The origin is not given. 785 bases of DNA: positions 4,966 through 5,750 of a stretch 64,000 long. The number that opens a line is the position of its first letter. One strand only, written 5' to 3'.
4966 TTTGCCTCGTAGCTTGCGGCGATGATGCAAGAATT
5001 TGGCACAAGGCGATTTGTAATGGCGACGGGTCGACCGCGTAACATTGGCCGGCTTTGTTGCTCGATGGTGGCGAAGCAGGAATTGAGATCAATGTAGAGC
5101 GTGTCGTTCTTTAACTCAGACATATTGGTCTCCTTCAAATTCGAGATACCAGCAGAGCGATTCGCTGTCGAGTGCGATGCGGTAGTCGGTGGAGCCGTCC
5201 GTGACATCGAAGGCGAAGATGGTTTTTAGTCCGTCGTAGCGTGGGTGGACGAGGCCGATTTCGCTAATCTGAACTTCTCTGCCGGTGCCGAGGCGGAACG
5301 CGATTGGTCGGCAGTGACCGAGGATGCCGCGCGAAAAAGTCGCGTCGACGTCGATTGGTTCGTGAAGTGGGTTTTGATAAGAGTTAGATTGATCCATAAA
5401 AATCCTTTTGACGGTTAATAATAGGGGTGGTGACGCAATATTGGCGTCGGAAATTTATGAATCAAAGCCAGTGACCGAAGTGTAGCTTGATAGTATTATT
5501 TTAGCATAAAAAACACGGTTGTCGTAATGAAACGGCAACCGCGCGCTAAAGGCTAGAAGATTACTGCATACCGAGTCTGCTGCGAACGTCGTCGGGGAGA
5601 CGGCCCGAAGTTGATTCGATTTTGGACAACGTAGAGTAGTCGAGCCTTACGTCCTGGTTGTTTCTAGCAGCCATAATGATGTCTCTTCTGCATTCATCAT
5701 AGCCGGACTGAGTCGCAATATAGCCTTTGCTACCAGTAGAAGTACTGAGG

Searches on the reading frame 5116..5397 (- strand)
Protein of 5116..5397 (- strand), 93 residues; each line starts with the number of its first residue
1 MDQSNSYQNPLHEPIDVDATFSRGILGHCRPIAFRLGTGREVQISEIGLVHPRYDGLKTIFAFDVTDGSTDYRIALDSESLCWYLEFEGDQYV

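Call 9: search_protein_families(library=pfam, proteins=[window:5116-5397:-], max_evalue=1)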
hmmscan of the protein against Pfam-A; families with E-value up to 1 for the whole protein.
window:5116-5397:- (93 aa): 0 families

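Call 10: search_protein_families(library=ncbifam, proteins=[window:5116-5397:-], max_evalue=1)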
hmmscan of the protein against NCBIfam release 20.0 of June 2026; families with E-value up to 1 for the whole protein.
window:5116-5397:- (93 aa): 0 families

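Call 12: find_homologous_proteins(query=window:5116-5397:-, max_evalue=0.01)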
Query window:5116-5397:- (93 aa): 92 proteins with E <= 0.01 among 93 candidates.
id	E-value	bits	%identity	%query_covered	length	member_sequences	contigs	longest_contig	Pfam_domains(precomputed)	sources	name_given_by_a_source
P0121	3.0e-55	203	96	100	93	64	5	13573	-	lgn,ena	-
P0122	4.8e-51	189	91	100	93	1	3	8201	-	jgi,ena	jgi:hypothetical protein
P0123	9.9e-51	188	88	100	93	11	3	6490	-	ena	-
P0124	1.1e-50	188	88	100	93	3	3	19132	-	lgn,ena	-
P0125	1.6e-50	188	87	100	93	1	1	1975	-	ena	-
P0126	1.6e-50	188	87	100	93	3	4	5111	-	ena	-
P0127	1.9e-50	187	90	100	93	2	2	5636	-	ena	-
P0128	1.9e-50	187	88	100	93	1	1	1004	-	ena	-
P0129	2.7e-50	187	88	100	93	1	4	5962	-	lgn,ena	-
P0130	2.7e-50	187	89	100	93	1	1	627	-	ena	-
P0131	3.1e-50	187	87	100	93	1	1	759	-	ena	-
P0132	6.0e-50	186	86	100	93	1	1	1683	-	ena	-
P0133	6.6e-50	186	86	100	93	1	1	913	-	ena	-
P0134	1.6e-49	184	87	100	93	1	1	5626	-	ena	-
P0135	1.5e-44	168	80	100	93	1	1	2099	-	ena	-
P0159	1.8e-40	155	73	99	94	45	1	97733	-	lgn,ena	-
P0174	1.4e-39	153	71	99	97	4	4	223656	-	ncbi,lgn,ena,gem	-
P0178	4.4e-39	151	77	97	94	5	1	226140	-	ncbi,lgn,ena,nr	ncbi:hypothetical protein IJ102_02605 [Candidatus Saccharibacteria bacterium]|nr:hypothetical protei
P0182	7.4e-39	150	73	99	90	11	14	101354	-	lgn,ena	-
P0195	1.9e-38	149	71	99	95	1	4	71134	-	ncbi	-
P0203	2.7e-37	145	76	88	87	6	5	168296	-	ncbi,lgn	-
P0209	2.3e-33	133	68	94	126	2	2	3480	-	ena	-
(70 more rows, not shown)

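Call 17: find_encoding_contigs(protein=P0178, flank=3000, max_places=3)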
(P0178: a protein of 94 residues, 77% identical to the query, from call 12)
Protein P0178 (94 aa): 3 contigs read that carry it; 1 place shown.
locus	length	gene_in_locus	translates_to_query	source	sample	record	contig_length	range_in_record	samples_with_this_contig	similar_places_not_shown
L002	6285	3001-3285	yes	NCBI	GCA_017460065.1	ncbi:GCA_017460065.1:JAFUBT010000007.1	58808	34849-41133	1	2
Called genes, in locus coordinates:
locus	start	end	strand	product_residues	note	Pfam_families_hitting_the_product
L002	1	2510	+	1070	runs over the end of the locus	PF00580:UvrD-helicase, PF13245:AAA_19, PF13361:UvrD_C, PF13538:UvrD_C_2 (faint), PF12705:PDDEXK_1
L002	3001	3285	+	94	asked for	-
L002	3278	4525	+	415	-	PF00817:IMS, PF11799:IMS_C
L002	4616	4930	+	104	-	-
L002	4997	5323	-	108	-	-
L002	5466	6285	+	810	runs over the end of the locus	PF02739:5_3_exonuc_N, PF01367:5_3_exonuc, PF00476:DNA_pol_A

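Call 42: find_encoding_contigs(protein=P0174, flank=2500, max_places=2)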
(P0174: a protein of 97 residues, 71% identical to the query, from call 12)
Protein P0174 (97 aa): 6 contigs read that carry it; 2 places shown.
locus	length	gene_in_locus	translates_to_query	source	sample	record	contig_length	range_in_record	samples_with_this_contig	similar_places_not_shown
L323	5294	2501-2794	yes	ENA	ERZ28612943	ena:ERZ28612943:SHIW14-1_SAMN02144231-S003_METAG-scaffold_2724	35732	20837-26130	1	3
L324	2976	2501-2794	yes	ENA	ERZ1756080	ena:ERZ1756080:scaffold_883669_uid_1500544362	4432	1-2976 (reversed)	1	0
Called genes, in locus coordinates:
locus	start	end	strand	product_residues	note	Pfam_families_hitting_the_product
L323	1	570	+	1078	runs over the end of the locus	PF00580:UvrD-helicase, PF13245:AAA_19, PF13087:AAA_12 (faint), PF13361:UvrD_C, PF13538:UvrD_C_2 (faint), PF12705:PDDEXK_1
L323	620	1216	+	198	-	PF07963:N_methyl (weak)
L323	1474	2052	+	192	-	PF07963:N_methyl (weak)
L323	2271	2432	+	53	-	-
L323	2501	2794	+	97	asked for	-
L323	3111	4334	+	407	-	PF00817:IMS, PF11799:IMS_C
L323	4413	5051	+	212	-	PF07963:N_methyl (faint)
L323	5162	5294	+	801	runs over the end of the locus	PF02739:5_3_exonuc_N, PF01367:5_3_exonuc, PF00476:DNA_pol_A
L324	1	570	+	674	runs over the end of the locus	?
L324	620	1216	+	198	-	PF07963:N_methyl (weak)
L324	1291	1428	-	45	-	-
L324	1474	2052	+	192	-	PF07963:N_methyl (weak)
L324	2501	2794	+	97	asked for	-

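Call 43: find_encoding_contigs(protein=P0195, flank=2500, max_places=2)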
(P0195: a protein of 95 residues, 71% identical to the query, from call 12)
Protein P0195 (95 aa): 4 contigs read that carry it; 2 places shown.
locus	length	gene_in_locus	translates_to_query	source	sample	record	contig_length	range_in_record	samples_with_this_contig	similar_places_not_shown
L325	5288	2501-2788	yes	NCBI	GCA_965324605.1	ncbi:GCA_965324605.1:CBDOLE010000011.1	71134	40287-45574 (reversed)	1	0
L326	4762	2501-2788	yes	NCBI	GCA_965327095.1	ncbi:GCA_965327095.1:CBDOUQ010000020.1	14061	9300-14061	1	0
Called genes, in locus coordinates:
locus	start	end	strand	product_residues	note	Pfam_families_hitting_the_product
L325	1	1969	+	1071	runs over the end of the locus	PF00580:UvrD-helicase, PF13245:AAA_19, PF13361:UvrD_C, PF13538:UvrD_C_2 (faint), PF12705:PDDEXK_1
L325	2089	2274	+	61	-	-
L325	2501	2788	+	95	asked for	-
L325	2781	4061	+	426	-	PF00817:IMS, PF11799:IMS_C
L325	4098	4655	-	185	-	PF06559:DCD_N, PF22769:DCD, PF00692:dUTPase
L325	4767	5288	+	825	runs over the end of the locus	PF02739:5_3_exonuc_N, PF01367:5_3_exonuc, PF00476:DNA_pol_A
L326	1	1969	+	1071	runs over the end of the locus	PF00580:UvrD-helicase, PF13245:AAA_19, PF13361:UvrD_C, PF13538:UvrD_C_2 (faint), PF12705:PDDEXK_1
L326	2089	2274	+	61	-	-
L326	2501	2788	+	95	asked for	-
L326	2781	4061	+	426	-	PF00817:IMS, PF11799:IMS_C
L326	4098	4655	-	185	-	PF06559:DCD_N, PF22769:DCD, PF00692:dUTPase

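Call 44: find_encoding_contigs(protein=P0203, flank=2500, max_places=2)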
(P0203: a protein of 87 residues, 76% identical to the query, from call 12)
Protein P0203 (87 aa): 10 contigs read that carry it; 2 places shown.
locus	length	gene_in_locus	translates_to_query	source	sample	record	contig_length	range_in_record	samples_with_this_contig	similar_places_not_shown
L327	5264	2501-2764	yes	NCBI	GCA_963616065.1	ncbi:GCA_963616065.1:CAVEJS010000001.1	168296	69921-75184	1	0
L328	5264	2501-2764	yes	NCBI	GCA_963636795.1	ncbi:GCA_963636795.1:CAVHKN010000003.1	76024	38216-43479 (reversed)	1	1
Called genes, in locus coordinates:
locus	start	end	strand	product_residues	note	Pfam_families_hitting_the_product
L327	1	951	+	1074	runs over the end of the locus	PF00580:UvrD-helicase, PF13245:AAA_19, PF13361:UvrD_C, PF13538:UvrD_C_2 (faint), PF12705:PDDEXK_1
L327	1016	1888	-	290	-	PF08239:SH3_3 (weak), PF03734:YkuD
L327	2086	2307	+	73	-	PF17302:DUF5351 (weak)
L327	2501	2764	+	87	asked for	-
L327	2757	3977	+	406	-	PF00817:IMS, PF11799:IMS_C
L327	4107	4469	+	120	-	-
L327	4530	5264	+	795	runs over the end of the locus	PF02739:5_3_exonuc_N, PF01367:5_3_exonuc, PF00476:DNA_pol_A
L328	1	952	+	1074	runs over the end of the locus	PF00580:UvrD-helicase, PF13245:AAA_19, PF13361:UvrD_C, PF13538:UvrD_C_2 (faint), PF12705:PDDEXK_1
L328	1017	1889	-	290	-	PF08239:SH3_3 (weak), PF03734:YkuD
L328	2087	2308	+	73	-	PF17302:DUF5351 (weak)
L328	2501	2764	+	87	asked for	-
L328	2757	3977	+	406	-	PF00817:IMS, PF11799:IMS_C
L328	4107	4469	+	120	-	-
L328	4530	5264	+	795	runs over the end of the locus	PF02739:5_3_exonuc_N, PF01367:5_3_exonuc, PF00476:DNA_pol_A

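Call 45: find_encoding_contigs(protein=P0159, flank=2500, max_places=2)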
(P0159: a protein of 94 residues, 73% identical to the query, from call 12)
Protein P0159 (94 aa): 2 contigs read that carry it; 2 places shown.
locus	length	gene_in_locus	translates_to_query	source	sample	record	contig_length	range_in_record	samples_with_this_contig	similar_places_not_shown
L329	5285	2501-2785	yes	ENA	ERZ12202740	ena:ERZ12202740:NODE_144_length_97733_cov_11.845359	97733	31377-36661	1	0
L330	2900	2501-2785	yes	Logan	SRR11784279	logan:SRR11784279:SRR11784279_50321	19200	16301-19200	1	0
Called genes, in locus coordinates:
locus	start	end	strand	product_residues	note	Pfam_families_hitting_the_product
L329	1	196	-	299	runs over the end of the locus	PF08239:SH3_3 (faint), PF03734:YkuD (weak)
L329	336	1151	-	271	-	-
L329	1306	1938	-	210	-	-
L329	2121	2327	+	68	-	-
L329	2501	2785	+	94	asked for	-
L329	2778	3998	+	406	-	PF00817:IMS, PF11799:IMS_C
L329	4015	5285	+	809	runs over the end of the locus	PF02739:5_3_exonuc_N, PF01367:5_3_exonuc, PF00476:DNA_pol_A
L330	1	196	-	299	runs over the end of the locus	PF08239:SH3_3 (faint), PF03734:YkuD (weak)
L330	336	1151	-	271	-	-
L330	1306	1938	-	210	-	-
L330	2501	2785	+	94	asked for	-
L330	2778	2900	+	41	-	?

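Call 46: find_encoding_contigs(protein=P0182, flank=2500, max_places=2)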
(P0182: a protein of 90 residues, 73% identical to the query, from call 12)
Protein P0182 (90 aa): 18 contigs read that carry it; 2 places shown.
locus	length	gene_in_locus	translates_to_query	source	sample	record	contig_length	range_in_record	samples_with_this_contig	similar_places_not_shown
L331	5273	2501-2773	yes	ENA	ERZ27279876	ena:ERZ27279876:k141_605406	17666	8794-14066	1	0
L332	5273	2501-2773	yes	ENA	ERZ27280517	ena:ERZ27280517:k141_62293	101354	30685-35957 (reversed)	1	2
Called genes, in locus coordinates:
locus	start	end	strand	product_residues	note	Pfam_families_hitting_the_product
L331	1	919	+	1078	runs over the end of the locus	PF00580:UvrD-helicase, PF13245:AAA_19, PF13361:UvrD_C, PF13538:UvrD_C_2 (faint), PF12705:PDDEXK_1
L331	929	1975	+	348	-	PF01757:Acyl_transf_3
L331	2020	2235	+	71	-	-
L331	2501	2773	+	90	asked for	-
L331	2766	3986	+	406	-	PF00817:IMS, PF11799:IMS_C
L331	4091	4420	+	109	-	-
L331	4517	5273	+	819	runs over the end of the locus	PF02739:5_3_exonuc_N, PF01367:5_3_exonuc, PF00476:DNA_pol_A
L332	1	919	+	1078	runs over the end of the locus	PF00580:UvrD-helicase, PF13245:AAA_19, PF13361:UvrD_C, PF13538:UvrD_C_2 (faint), PF12705:PDDEXK_1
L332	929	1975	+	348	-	PF01757:Acyl_transf_3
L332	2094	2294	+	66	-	-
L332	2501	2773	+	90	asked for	-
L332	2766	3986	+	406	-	PF00817:IMS, PF11799:IMS_C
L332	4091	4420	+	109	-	-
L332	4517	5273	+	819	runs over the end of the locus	PF02739:5_3_exonuc_N, PF01367:5_3_exonuc, PF00476:DNA_pol_A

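Call 47: find_encoding_contigs(protein=P0209, flank=2500, max_places=2)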
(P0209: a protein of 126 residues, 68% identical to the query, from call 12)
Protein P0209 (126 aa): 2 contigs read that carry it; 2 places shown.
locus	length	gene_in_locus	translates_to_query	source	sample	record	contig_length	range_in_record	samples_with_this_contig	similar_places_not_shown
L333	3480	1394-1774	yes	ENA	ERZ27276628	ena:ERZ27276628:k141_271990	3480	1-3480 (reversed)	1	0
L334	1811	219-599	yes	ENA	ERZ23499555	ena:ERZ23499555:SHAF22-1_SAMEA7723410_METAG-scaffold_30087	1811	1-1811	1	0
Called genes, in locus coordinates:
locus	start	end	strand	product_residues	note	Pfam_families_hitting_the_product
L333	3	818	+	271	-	?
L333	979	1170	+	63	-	-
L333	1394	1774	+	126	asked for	-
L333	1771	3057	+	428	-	PF00817:IMS, PF11799:IMS_C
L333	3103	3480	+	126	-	?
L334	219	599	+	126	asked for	-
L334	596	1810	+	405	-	?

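Call 86: search_protein_families(library=pfam, alignment_id=A8, max_evalue=0.1)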
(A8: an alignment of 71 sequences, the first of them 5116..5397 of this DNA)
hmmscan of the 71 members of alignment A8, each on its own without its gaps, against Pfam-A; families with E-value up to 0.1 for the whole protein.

A. member 1, window:5116-5397:- (93 aa): 0 families

B. families by the number of members that match (of 71 scanned): 16 families
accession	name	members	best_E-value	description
PF20114.4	DUF6504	29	1e-06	Domain of unknown function (DUF6504)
PF20254.3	DMFA2_C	1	0.0062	N,N-dimethylformamidase beta subunit-like, C-terminal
PF06888.18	Put_Phosphatase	1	0.0085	Putative Phosphatase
PF00307.36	CH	1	0.019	Calponin homology (CH) domain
PF12158.14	DUF3592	1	0.021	Domain of unknown function (DUF3592)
PF23031.1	GBD_ELAPOR1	1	0.022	ELAPOR1-like, galactose binding domain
PF00511.22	PPV_E2_C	1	0.023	E2 (early) protein, C terminal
PF16184.11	Cadherin_3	1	0.024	Cadherin-like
PF24043.1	DUF7352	1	0.027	Domain of unknown function (DUF7352)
PF10985.13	DUF2805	1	0.027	Protein of unknown function (DUF2805)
PF15766.10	DUF4695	1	0.029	Domain of unknown function (DUF4695)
PF01233.25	NMT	1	0.031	Myristoyl-CoA:protein N-myristoyltransferase, N-terminal domain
PF20548.3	DUF6762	1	0.04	Family of unknown function (DUF6762)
PF21225.3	zf-C2H2_5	1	0.071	C2H2-type zinc finger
PF04340.18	DUF484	1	0.077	Protein of unknown function, DUF484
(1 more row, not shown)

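Call 96: find_homologous_proteins(query=A8, max_evalue=0.001)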
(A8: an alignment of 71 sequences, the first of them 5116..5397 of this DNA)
Query A8 (71 sequences) (93 aa, profile of the alignment): 218 proteins with E <= 0.001 among 617 candidates; the best 120 are listed.
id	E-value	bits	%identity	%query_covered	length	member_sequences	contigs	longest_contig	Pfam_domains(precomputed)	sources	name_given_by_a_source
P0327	1.3e-28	117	38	52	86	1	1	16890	-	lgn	-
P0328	2.2e-28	116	44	52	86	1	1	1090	-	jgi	-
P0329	5.2e-28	115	40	52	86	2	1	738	-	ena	-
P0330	1.5e-27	113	33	59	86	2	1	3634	-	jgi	-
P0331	3.2e-27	112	27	83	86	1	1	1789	-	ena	-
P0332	3.3e-27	112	37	56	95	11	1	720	-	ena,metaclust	metaclust:\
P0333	3.5e-27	112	32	85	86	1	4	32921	-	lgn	-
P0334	3.8e-27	112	42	52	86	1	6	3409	-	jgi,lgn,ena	-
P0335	3.8e-27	112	35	52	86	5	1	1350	-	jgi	-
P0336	4.3e-27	112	36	82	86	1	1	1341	-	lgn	-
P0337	1.1e-26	110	37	56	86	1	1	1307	-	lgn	-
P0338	1.7e-26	110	32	83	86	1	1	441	-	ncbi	-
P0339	1.8e-26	110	36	57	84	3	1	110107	-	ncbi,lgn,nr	ncbi:MAG: hypothetical protein M3Q44_05280 [bacterium]|nr:hypothetical protein [bacterium]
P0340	1.9e-26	110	38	52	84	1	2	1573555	-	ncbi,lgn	-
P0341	2.0e-26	110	-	-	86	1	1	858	-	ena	-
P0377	5.1e-23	99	29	80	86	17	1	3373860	-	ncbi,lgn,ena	-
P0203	1.3e-21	94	76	88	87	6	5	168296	-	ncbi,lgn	-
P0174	1.8e-21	94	71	99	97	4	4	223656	-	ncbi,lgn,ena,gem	-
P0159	4.4e-21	93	73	99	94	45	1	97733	-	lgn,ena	-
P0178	3.7e-20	90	77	97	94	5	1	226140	-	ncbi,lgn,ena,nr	ncbi:hypothetical protein IJ102_02605 [Candidatus Saccharibacteria bacterium]|nr:hypothetical protei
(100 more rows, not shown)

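Call 97: find_encoding_contigs(protein=P0377, flank=4000, max_places=2)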
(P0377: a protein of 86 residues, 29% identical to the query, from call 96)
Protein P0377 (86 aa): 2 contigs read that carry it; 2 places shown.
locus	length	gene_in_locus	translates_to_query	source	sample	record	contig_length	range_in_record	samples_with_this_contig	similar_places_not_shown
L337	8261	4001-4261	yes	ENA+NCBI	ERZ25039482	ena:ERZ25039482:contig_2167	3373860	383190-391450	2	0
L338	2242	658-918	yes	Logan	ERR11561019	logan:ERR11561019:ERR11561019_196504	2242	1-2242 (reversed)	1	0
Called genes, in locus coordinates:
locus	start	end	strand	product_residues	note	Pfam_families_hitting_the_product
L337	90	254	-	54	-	-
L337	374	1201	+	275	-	-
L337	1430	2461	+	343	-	PF14082:SduA_C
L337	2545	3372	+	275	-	-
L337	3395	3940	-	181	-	-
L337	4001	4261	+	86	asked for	-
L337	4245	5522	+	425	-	PF00817:IMS, PF11799:IMS_C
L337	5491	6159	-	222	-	PF02586:SRAP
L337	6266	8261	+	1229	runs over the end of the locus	PF07693:KAP_NTPase, PF13191:AAA_16 (weak), PF13401:AAA_22 (faint)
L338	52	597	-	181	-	-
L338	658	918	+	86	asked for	-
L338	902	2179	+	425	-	PF00817:IMS, PF11799:IMS_C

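Call 98: find_encoding_contigs(protein=P0339, flank=4000, max_places=2)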
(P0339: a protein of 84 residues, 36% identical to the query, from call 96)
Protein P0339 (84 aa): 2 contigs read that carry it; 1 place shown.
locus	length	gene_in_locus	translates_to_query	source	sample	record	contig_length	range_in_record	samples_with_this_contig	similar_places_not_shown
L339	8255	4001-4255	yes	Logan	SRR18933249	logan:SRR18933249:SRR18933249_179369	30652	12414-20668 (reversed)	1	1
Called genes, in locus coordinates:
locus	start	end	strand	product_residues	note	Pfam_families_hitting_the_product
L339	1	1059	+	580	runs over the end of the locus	PF02776:TPP_enzyme_N, PF00205:TPP_enzyme_M, PF02775:TPP_enzyme_C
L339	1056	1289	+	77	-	PF13710:ACT_5 (weak)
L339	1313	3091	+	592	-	PF00291:PALP, PF08502:LeuA_dimer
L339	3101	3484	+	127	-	PF01042:Ribonuc_L-PSP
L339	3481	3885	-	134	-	-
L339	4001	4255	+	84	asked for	-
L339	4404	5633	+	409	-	PF00817:IMS, PF11799:IMS_C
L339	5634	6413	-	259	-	PF01061:ABC2_membrane, PF12679:ABC2_membrane_2, PF12698:ABC2_membrane_3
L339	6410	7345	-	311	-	PF00005:ABC_tran, PF13304:AAA_21 (weak)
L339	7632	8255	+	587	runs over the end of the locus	PF12229:PG_binding_4, PF04294:VanW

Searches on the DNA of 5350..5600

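Call 24: search_rna_families(source=window, start=5350, end=5600, threshold=evalue, max_evalue=10)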
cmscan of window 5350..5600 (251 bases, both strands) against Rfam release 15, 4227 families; matches with E-value up to 10: 3.
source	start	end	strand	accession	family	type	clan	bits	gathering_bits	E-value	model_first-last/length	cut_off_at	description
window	5476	5543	+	RF01676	P31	Gene; sRNA;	-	17.7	40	0.39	1-82/82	no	Pseudomonas sRNA P31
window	5431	5510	-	RF01566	DdR16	Gene; snRNA; snoRNA; CD-box;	-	17.7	70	1.3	1-78/78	no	Dictyostelium snoRNA DdR16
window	5521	5564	+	RF03004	Lacto-phage-1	Gene; sRNA;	-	13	50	4.5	1-81/81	no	Lacto-phage-1 RNA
